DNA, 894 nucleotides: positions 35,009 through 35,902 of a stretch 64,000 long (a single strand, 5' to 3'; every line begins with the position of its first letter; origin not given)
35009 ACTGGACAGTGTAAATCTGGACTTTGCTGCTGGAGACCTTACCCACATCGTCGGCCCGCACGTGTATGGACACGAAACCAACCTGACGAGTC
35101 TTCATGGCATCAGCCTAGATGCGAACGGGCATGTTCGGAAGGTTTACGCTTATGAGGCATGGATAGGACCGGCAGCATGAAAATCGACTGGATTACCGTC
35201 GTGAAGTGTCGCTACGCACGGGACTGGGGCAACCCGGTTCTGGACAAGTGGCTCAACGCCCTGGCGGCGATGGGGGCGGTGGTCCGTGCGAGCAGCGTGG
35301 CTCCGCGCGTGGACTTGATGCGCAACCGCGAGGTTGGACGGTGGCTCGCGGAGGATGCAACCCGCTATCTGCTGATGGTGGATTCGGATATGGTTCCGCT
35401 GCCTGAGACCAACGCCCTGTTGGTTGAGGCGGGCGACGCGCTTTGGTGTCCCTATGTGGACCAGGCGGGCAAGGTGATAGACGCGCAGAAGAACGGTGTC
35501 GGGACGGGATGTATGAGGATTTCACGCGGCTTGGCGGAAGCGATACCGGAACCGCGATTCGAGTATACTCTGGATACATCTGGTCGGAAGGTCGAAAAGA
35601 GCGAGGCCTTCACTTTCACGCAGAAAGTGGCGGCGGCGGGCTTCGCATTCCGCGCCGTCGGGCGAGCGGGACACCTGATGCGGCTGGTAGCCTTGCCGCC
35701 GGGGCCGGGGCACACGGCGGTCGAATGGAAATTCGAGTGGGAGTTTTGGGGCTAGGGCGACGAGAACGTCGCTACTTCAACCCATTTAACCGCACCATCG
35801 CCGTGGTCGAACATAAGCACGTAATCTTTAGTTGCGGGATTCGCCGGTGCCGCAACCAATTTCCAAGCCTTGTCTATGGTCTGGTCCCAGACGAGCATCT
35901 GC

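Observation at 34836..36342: Tail-fiber gene and convergent lipoprotein gene share an in-frame 64-bp identical inverted repeat: candidate 3'-end exchange or RBD-decoy module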

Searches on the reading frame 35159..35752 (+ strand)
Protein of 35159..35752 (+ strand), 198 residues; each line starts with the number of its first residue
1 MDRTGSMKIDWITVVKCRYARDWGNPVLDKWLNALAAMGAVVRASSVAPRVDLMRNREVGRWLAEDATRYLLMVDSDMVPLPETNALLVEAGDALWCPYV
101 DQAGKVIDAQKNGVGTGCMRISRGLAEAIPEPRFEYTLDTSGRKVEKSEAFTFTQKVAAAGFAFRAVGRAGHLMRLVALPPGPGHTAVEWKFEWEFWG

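Call 7: search_protein_families(library=pfam, proteins=[window:35159-35752:+], max_evalue=0.01)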
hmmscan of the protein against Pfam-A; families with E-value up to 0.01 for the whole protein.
window:35159-35752:+ (198 aa): 0 families

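Call 8: search_protein_families(library=phrogs, proteins=[window:35159-35752:+], max_evalue=0.01)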
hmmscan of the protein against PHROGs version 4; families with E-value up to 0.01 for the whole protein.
window:35159-35752:+ (198 aa): 0 families

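Call 43: find_homologous_proteins(query=window:35177-35752:+, max_evalue=0.001)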
Query window:35177-35752:+ (192 aa): 4 proteins with E <= 0.001 among 454 candidates.
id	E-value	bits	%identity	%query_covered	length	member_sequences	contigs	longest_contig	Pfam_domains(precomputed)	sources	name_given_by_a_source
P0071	4.2e-127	439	100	100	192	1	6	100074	-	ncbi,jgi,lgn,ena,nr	ncbi:MAG TPA: hypothetical protein VM219_09090 [Phycisphaerae bacterium]|nr:hypothetical protein [Ph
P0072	4.6e-109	380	85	99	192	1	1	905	-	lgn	-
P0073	7.9e-107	373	86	99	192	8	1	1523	-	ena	-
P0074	6.7e-101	354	79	100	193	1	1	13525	-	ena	-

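Call 44: find_encoding_contigs(protein=P0074, flank=10000, max_places=3)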
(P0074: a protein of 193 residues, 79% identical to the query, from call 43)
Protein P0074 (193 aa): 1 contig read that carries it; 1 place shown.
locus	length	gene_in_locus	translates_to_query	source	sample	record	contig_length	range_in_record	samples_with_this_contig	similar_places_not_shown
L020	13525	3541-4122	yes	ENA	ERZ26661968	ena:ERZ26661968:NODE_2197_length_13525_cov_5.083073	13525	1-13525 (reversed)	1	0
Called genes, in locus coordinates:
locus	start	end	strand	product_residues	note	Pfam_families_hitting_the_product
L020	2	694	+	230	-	?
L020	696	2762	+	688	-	-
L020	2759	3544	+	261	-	-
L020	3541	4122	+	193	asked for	-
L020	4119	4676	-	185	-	-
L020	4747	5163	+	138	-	-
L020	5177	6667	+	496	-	-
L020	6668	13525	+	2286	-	?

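Call 45: find_encoding_contigs(protein=P0073, flank=3000, max_places=4)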
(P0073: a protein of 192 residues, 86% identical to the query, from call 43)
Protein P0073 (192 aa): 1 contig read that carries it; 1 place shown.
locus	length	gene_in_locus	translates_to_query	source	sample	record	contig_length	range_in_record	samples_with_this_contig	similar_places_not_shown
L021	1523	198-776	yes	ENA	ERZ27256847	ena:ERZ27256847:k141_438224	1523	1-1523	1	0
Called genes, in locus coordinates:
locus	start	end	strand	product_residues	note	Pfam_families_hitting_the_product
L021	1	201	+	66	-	?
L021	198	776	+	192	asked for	-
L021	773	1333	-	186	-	-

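Call 62: search_protein_families(library=padloc, proteins=[window:35177-35752:+, L021:776-1333:-, L020:4122-4676:-], max_evalue=0.01)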
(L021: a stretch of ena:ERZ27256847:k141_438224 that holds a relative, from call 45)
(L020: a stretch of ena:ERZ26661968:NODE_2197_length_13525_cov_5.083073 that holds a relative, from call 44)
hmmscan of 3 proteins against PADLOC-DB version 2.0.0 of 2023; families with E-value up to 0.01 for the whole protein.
window:35177-35752:+ (192 aa): 0 families

L021:776-1333:- (186 aa): 0 families

L020:4122-4676:- (185 aa): 0 families

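Call 63: search_protein_families(library=ncbifam, proteins=[window:35177-35752:+, L021:776-1333:-, L020:4122-4676:-], max_evalue=0.01)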
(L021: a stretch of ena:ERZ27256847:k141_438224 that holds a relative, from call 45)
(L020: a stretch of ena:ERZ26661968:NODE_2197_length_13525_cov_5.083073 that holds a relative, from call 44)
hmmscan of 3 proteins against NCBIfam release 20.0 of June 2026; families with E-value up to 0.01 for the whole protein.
window:35177-35752:+ (192 aa): 0 families

L021:776-1333:- (186 aa): 0 families

L020:4122-4676:- (185 aa): 0 families

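Call 66: predict_structure(alignment_id=A3)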
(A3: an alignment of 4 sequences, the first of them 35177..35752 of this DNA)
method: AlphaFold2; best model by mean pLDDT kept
length: 192 residues; sequences in the alignment: 4
mean_pLDDT: 33.7   pTM: 0.28
mean pLDDT of the five models: 33.7, 33.1, 33.1, 32.8, 32.3
residues with pLDDT >= 90: 0; 70-90: 0; 50-70: 9; < 50: 183
segments of 3 or more residues with pLDDT < 50: 1-19, 33-192
pLDDT, mean of each block of 10 residues (from residue 1): 23 38 51 46 39 42 30 26 29 35 34 32 27 29 33 36 30 32 29 24
secondary structure, 60 per line:
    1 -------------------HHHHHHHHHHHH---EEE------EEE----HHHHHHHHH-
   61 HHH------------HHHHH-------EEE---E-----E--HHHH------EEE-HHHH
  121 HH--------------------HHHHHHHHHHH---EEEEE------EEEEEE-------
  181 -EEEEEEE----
elements in order: H20-31 E35-37 E44-46 H51-59 H76-80 E88-90 H103-106 E113-115 H117-122 H143-153 E157-161 E168-173 E182-188
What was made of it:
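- Tried and rejected: The AlphaFold model of the 192-aa partner was unusable (4 sequences, pLDDT 34; call 66).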

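Call 69: search_solved_structures(query=A2, max_evalue=1)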
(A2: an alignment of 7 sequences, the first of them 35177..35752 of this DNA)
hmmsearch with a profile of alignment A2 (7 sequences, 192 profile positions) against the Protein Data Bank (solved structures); distinct sequences matched with E-value up to 1: 7.
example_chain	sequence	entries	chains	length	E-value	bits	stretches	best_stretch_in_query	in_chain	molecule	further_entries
2ww9_B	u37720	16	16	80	0.047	16.2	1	128-174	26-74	PROTEIN TRANSPORT PROTEIN SSS1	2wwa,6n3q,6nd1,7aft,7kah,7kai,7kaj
9hz5_A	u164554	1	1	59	0.21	14.1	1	125-175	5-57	Protein transport protein Sec61 subunit gamma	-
7kak_C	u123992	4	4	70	0.28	13.7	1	135-175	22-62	Protein transport channel Sec61 complex, gamma subunit (Sss1)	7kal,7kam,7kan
2wwb_B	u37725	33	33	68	0.3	13.6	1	125-175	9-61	PROTEIN TRANSPORT PROTEIN SEC61 SUBUNIT GAMMA | Sec61 gamma subunit | Protein transport protein Sec61 gamma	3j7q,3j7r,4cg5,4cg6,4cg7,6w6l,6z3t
3jc2_2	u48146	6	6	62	0.35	13.4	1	129-175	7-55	Protein transport protein Sec61 subunit gamma | SEC61G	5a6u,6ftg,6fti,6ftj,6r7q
2c0n_A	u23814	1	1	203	0.36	13.3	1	43-128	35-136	A197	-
8bf9_g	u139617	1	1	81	0.39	13.2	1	125-175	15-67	Protein transport protein Sec61 subunit gamma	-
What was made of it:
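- Closest known: Mosaic exchange of fibre tips with their downstream assembly or partner genes. Different: It shows a D-x-D-like motif and a very weak profile hit to the STIV A197 glycosyltransferase (E=0.36, call 69).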

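Call 79: find_related_loci(query=A2, collection=genome_contigs, flank=4000)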
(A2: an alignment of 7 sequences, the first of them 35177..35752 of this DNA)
Query A2 (192 aa) in genome_contigs; peptide patterns used: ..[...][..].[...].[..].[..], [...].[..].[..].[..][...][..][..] (x = any residue, [..] = any of these).
36 stretches matched a pattern; 1 encode a relative of the query (tblastn E <= 1e-3); 1 distinct loci.
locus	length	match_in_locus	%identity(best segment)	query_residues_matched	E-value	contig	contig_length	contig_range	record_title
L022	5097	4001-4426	34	45-177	1e-18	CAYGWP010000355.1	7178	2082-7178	MAG TPA_asm: uncultured Anaerolineales bacterium isolate ERP119294_co2_511 genome assembly, contig: k141_2872947, whole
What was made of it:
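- Tried and rejected: A genome_contigs scan with the partner profile found one distant locus and not the source genome (call 79).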

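Call 80: find_related_loci(query=A2, collection=viral_contigs, flank=4000)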
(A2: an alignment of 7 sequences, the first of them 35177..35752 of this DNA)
Query A2 (192 aa) in viral_contigs; peptide patterns used: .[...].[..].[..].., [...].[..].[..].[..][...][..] (x = any residue, [..] = any of these).
137 stretches matched a pattern; 3 encode a relative of the query (tblastn E <= 1e-3); 3 distinct loci.
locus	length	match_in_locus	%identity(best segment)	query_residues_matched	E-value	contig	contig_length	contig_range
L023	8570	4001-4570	51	1-190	8e-63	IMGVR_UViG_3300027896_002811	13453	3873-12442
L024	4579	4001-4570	53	1-190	2e-59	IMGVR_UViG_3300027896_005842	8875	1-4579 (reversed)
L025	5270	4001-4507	33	15-178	4e-21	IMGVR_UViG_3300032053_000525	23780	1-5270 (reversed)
